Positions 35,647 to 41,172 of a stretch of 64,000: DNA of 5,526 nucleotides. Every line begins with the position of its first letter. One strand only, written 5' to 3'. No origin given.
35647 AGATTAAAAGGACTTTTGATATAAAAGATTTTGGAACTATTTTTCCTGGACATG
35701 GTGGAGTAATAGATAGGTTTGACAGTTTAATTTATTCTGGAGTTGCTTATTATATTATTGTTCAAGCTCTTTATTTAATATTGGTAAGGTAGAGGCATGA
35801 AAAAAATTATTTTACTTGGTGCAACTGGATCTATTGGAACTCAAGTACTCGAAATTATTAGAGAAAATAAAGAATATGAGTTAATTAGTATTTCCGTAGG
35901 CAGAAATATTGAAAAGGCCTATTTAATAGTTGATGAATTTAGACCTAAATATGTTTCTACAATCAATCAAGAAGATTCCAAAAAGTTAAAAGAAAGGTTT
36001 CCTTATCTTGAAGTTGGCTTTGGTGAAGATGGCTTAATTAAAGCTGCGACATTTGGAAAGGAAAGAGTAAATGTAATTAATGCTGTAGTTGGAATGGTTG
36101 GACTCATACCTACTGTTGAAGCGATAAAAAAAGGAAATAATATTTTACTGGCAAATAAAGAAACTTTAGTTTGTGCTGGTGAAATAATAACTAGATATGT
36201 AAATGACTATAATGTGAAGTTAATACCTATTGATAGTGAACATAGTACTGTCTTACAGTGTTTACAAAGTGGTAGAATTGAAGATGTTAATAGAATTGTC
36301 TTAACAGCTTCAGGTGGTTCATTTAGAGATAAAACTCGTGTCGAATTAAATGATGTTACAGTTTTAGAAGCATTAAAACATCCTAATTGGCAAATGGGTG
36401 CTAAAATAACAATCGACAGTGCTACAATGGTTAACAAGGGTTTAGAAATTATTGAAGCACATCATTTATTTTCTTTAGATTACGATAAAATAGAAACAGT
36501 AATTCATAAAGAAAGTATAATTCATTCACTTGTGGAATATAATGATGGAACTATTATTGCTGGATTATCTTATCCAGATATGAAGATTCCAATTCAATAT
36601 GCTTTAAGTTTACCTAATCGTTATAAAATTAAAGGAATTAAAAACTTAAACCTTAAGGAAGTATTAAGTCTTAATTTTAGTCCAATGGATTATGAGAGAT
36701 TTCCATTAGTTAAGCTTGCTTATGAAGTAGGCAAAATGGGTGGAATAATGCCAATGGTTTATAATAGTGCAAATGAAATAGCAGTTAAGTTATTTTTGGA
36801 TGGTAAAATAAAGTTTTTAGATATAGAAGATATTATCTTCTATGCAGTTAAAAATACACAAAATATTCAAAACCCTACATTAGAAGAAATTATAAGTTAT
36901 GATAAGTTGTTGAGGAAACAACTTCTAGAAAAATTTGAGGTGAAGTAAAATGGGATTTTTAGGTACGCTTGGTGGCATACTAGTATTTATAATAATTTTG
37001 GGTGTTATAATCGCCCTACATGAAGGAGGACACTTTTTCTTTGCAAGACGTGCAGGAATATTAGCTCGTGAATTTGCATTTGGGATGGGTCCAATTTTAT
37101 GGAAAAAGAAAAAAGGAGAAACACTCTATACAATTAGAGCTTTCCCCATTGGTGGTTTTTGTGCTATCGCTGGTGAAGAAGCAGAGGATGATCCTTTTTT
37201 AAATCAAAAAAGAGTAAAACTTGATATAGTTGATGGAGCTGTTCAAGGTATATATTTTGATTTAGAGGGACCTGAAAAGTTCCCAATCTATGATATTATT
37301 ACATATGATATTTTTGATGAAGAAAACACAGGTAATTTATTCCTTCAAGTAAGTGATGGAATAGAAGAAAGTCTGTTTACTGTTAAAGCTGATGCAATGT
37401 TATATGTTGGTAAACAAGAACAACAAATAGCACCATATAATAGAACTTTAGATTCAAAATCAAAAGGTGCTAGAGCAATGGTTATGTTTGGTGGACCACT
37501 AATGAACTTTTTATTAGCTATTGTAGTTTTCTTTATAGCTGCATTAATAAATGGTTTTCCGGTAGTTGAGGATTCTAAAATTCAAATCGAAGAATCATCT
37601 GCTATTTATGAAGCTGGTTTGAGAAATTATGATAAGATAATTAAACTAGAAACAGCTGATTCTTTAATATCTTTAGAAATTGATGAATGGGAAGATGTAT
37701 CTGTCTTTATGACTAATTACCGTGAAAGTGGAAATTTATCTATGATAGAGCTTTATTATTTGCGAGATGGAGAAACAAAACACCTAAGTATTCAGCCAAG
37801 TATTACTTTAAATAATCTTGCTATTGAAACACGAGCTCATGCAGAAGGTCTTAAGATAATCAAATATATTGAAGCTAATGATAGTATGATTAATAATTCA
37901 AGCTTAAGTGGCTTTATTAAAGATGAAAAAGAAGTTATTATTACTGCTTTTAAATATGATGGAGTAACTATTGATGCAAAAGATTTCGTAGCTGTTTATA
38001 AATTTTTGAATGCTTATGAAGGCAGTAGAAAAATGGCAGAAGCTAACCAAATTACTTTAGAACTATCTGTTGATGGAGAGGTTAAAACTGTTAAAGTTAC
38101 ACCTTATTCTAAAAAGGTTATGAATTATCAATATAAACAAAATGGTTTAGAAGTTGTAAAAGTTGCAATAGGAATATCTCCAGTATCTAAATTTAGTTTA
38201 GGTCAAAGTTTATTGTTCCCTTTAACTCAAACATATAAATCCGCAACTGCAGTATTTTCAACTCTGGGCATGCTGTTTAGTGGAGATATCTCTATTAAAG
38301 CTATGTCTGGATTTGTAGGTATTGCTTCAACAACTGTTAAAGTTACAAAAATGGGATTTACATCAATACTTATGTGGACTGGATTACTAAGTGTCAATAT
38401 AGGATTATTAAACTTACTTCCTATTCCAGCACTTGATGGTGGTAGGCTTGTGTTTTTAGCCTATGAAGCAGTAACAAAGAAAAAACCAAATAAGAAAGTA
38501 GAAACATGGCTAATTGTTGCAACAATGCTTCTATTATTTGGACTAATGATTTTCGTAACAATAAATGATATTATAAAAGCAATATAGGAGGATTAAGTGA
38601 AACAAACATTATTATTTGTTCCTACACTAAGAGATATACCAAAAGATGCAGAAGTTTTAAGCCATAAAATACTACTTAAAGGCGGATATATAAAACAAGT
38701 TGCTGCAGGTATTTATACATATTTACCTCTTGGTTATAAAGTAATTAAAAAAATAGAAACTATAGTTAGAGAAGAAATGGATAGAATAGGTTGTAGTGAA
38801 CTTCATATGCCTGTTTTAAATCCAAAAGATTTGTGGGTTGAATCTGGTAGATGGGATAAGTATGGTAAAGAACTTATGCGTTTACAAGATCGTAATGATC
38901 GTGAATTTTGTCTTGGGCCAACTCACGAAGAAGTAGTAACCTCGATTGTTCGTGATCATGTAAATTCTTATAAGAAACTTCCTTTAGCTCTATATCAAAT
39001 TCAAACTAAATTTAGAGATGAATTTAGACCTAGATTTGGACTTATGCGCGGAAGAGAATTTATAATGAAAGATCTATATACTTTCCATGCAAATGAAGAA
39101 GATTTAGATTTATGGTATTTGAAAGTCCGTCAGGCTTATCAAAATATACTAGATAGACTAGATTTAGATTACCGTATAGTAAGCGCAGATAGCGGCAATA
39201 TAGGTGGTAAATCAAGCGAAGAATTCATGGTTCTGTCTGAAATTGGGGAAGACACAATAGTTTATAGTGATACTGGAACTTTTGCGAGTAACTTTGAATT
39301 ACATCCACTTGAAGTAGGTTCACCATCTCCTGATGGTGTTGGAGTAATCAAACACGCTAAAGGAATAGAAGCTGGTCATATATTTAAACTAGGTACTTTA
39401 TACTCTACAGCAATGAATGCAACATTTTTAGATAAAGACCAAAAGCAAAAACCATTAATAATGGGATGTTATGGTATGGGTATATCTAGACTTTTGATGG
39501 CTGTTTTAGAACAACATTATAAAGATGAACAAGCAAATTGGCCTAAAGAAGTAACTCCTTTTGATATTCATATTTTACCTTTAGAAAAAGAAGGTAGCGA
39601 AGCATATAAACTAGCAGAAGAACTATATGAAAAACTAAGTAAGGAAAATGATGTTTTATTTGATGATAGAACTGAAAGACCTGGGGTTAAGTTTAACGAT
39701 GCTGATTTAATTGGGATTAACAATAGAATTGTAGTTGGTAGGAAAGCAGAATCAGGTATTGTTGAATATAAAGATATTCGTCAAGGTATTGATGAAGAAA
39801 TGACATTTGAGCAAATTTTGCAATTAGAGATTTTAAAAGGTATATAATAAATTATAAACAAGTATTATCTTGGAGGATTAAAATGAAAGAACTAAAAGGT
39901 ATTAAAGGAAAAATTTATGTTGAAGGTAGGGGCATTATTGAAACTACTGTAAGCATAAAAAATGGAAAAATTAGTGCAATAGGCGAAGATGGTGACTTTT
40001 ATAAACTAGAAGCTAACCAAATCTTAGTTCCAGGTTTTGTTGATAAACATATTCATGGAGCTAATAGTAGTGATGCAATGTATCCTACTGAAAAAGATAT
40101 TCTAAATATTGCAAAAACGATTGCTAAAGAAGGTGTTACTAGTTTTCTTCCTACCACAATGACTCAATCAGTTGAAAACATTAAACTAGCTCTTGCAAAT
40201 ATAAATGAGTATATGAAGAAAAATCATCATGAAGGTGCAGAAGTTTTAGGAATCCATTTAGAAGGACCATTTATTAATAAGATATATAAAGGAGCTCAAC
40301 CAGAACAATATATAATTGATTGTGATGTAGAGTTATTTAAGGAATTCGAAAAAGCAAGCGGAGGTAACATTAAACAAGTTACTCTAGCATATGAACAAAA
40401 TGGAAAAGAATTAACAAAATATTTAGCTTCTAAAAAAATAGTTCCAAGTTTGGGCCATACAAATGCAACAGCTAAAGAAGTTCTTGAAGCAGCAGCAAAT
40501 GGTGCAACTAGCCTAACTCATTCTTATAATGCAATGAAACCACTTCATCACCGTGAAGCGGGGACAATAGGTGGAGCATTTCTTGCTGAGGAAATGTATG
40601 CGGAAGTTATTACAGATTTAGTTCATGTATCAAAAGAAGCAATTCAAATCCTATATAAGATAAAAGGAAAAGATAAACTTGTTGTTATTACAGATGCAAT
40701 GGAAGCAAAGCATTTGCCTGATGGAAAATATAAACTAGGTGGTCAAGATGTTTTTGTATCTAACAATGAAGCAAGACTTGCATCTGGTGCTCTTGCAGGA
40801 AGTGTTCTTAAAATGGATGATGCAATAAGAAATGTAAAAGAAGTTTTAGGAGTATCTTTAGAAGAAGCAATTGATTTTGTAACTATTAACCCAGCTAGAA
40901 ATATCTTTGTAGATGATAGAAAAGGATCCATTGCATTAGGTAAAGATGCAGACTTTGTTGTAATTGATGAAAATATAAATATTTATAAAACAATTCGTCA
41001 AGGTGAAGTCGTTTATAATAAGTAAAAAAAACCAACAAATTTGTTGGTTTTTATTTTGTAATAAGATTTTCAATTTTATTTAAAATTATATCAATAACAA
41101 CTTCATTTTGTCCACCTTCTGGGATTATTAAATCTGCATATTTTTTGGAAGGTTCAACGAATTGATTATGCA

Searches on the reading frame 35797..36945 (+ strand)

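Call 42: search_protein_families(library=pfam, proteins=[window:35797-36945:+], max_evalue=0.000001)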
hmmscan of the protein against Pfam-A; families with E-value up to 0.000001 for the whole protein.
window:35797-36945:+ (383 aa): 3 families
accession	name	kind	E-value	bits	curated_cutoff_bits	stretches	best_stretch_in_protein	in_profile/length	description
PF08436.17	DXP_redisom_C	-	1.7e-38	131.1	26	1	142-225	1-84/84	1-deoxy-D-xylulose 5-phosphate reductoisomerase C-terminal domain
PF13288.12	DXPR_C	-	3.4e-38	130.9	27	1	257-374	1-114/115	DXP reductoisomerase C-terminal domain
PF02670.22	DXP_reductoisom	-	1.3e-35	123.4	21.7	1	4-128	1-129/129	1-deoxy-D-xylulose 5-phosphate reductoisomerase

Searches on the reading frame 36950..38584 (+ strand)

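Call 42: search_protein_families(library=pfam, proteins=[window:36950-38584:+], max_evalue=0.000001)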
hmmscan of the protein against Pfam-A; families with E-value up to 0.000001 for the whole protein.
window:36950-38584:+ (545 aa): 1 family
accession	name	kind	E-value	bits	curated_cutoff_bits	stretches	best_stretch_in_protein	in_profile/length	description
PF02163.28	Peptidase_M50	-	6.9e-60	202.6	27.2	1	13-531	2-220/221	Peptidase family M50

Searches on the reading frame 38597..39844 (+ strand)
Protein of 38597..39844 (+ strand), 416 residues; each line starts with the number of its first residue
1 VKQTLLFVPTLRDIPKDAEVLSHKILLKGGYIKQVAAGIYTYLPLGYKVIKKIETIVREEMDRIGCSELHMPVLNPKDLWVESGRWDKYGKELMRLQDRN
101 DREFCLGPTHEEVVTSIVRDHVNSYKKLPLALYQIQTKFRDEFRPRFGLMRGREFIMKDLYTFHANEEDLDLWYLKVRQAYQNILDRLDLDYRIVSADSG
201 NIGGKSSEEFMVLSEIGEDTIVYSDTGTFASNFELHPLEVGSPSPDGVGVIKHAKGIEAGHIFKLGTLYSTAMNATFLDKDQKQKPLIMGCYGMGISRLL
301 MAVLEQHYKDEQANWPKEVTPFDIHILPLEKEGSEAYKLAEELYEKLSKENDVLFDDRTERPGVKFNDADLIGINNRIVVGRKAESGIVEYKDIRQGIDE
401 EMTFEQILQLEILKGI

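Call 42: search_protein_families(library=pfam, proteins=[window:38597-39844:+], max_evalue=0.000001)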
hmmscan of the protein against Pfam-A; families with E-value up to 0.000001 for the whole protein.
window:38597-39844:+ (416 aa): 2 families
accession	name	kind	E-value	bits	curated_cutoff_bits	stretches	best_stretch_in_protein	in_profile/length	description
PF00587.30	tRNA-synt_2b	-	1.5e-37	129.8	29.3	1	96-307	3-179/179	tRNA synthetase class II core domain (G, H, P, S and T)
PF03129.25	HGTP_anticodon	-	1.9e-14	54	21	1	324-408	2-88/94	Anticodon binding domain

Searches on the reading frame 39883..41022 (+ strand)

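Call 11: search_protein_families(library=pfam, proteins=[window:39883-41022:+], max_evalue=0.00001)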
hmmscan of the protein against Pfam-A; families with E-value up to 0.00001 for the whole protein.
window:39883-41022:+ (380 aa): 2 families
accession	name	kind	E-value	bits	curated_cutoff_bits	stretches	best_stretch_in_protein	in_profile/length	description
PF01979.26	Amidohydro_1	-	6.6e-23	81.9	25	1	47-377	1-345/345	Amidohydrolase family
PF07969.17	Amidohydro_3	-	4.3e-14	53.3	29.7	1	323-365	406-448/472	Amidohydrolase family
